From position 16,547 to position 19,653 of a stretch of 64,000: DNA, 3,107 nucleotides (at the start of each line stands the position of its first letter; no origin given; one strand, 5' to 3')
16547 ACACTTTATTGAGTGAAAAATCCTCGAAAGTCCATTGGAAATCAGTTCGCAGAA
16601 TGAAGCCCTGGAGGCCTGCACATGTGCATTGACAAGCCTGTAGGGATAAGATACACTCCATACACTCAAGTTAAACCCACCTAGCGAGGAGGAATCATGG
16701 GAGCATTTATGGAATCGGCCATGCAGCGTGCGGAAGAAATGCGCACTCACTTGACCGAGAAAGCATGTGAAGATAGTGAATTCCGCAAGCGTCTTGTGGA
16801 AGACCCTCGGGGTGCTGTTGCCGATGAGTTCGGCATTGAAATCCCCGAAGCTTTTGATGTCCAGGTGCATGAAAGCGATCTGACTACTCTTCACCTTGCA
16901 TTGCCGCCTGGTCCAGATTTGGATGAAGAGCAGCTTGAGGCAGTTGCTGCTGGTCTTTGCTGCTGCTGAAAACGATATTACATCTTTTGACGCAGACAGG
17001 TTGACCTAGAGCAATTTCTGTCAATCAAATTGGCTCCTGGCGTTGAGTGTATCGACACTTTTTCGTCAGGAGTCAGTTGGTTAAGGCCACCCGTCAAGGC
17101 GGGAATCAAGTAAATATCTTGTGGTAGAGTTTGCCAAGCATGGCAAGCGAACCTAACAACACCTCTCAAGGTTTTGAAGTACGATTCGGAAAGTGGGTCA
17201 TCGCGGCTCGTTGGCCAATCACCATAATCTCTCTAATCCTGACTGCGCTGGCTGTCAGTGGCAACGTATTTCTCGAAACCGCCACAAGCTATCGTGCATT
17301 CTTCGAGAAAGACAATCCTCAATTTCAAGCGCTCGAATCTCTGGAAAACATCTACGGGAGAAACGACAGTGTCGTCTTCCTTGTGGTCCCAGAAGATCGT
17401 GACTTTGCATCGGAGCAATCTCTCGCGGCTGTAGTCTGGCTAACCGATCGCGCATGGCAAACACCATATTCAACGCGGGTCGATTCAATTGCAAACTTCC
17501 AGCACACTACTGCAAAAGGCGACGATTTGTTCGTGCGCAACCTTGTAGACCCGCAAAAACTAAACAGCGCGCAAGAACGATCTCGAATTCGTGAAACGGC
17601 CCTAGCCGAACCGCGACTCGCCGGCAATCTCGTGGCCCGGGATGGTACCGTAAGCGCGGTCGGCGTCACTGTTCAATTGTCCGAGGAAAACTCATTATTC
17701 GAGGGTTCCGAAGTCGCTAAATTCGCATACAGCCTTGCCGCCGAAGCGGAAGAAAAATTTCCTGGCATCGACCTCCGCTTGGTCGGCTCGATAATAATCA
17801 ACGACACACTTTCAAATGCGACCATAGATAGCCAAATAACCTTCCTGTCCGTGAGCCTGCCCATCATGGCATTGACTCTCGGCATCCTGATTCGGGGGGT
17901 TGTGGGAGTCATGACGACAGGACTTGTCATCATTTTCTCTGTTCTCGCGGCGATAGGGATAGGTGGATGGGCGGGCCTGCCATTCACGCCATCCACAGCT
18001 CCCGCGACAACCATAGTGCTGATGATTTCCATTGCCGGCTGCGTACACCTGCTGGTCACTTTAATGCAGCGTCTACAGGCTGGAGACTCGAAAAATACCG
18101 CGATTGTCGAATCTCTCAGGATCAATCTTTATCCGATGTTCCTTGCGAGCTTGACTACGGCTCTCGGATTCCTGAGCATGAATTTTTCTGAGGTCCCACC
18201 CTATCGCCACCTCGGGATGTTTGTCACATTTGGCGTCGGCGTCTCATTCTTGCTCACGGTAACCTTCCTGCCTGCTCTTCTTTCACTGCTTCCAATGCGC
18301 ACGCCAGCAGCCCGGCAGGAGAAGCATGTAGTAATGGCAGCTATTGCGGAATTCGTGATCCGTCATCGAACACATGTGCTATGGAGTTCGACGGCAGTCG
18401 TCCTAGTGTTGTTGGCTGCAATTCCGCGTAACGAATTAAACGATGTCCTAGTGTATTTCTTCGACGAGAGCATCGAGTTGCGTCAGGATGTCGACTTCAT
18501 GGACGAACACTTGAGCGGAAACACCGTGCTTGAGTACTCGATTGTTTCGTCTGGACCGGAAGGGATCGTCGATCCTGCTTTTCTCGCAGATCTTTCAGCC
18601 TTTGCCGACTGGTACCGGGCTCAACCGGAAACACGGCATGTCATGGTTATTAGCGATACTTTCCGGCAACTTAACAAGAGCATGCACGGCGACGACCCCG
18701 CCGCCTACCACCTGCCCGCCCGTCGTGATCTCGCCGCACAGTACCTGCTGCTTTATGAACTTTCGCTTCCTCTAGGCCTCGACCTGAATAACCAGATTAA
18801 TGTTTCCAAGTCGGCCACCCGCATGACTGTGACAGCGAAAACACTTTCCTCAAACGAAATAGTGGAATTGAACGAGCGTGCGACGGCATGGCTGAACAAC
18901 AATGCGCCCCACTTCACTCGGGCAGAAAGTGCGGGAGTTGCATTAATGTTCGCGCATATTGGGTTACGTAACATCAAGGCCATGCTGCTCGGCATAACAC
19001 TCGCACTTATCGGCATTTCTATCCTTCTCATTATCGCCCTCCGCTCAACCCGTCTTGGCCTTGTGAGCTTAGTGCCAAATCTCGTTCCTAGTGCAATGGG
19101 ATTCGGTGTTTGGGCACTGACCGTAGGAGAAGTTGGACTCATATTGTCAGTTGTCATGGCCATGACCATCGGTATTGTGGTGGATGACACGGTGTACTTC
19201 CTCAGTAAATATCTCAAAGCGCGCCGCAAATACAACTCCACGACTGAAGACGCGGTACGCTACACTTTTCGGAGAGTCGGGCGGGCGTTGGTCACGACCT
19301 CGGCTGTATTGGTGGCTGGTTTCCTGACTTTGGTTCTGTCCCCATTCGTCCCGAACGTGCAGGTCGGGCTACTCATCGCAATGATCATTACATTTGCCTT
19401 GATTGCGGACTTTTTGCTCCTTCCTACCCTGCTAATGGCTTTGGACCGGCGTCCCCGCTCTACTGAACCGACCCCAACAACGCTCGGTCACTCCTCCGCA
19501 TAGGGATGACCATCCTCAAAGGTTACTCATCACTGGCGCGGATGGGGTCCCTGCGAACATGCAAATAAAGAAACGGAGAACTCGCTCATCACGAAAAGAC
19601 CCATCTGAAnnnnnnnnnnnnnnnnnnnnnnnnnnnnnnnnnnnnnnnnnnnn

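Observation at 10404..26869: Complete proteusin-type RiPP cluster with an unusual tailoring set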

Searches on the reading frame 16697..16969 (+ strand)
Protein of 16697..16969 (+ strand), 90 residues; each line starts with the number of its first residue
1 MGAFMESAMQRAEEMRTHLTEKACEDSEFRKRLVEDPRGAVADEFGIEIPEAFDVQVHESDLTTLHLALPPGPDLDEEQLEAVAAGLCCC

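Call 4: search_protein_families(library=pfam, proteins=[window:16697-16969:+], max_evalue=0.01)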
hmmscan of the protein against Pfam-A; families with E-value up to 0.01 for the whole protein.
window:16697-16969:+ (90 aa): 2 families
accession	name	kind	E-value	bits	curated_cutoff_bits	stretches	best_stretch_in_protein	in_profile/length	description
PF02979.21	NHase_alpha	-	5e-08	33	27.2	1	26-80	114-167/184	Nitrile hydratase, alpha chain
PF14407.11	Frankia_peptide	-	0.00053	20.7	48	0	22-42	8-28/63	Ribosomally synthesized peptide prototyped by Frankia Franean1_4349.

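Call 5: search_protein_families(library=ncbifam, proteins=[window:16697-16969:+], max_evalue=0.01)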
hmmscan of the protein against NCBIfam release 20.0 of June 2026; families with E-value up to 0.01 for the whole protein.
window:16697-16969:+ (90 aa): 6 families
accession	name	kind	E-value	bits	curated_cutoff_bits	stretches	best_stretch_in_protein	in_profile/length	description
TIGR03793.1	leader_NHLP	domain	1.2e-19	69.9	50.9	1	13-86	3-77/77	NHLP leader peptide family RiPP precursor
TIGR01323.1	nitrile_alph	equivalog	1.5e-07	31.2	249.85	1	26-81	114-172/189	nitrile hydratase subunit alpha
TIGR03887.1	thiocyan_alph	equivalog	4.3e-06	26.7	291.45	1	26-79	125-177/200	thiocyanate hydrolase subunit gamma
NF038399.1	NH_RiPP_Os17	domain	1.8e-05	24.7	40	1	21-46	8-32/63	Os1348 family NHLP clan protein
TIGR03795.1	RNP_Burkhold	subfamily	0.00051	20.3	41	1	23-64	24-65/114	BMA_0021/BMA_0022 family TOMM bacteriocin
TIGR04351.1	TOMM_nitrile_2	subfamily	0.002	17.6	65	1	22-52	8-37/48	TIGR04351 family putative TOMM peptide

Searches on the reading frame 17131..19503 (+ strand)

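Call 4: search_protein_families(library=pfam, proteins=[window:17131-19503:+], max_evalue=0.01)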
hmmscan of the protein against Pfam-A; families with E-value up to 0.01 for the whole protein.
window:17131-19503:+ (790 aa): 2 families
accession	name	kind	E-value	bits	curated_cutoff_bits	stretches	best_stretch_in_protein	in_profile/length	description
PF03176.21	MMPL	-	7.5e-27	94.6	20.5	2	133-416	70-317/333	MMPL family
PF12349.14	Sterol-sensing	-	7.4e-11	42.6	22.3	1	259-395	7-144/153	Sterol-sensing domain of SREBP cleavage-activation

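Call 5: search_protein_families(library=ncbifam, proteins=[window:17131-19503:+], max_evalue=0.01)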
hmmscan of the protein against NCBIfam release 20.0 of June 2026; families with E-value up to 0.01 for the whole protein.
window:17131-19503:+ (790 aa): 8 families
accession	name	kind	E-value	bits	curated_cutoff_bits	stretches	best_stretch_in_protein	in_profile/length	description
TIGR00921.1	2A067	subfamily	1.3e-41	142.5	351.9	2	28-393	5-355/733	hydrophobe/amphiphile efflux-3 (HAE3) family transporter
TIGR00833.1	actII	subfamily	1.1e-28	100.1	874.7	2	158-505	101-453/910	MMPL family RND transporter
TIGR03480.1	HpnN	hypoth_equivalog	1.4e-28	99.4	751.85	2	208-436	244-471/862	hopanoid biosynthesis associated RND transporter like protein HpnN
NF052374.1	HopndTporHpnN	equivalog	1.8e-10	39.6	1100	2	213-428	252-466/858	hopanoid transporter HpnN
NF046001.1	SecDF_plasm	equivalog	1.2e-05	23.6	500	1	220-387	338-503/878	protein translocase subunit SecDF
NF009582.0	PRK13024.1-2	equivalog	4e-05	21.8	723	1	166-366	268-466/859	protein translocase subunit SecDF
TIGR00918.1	2A060602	subfamily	0.00092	17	1120.4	1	653-776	440-561/1145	transmembrane receptor Patched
NF006354.0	PRK08578.1-2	equivalog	0.00095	18.6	353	1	617-762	126-271/296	preprotein translocase subunit SecF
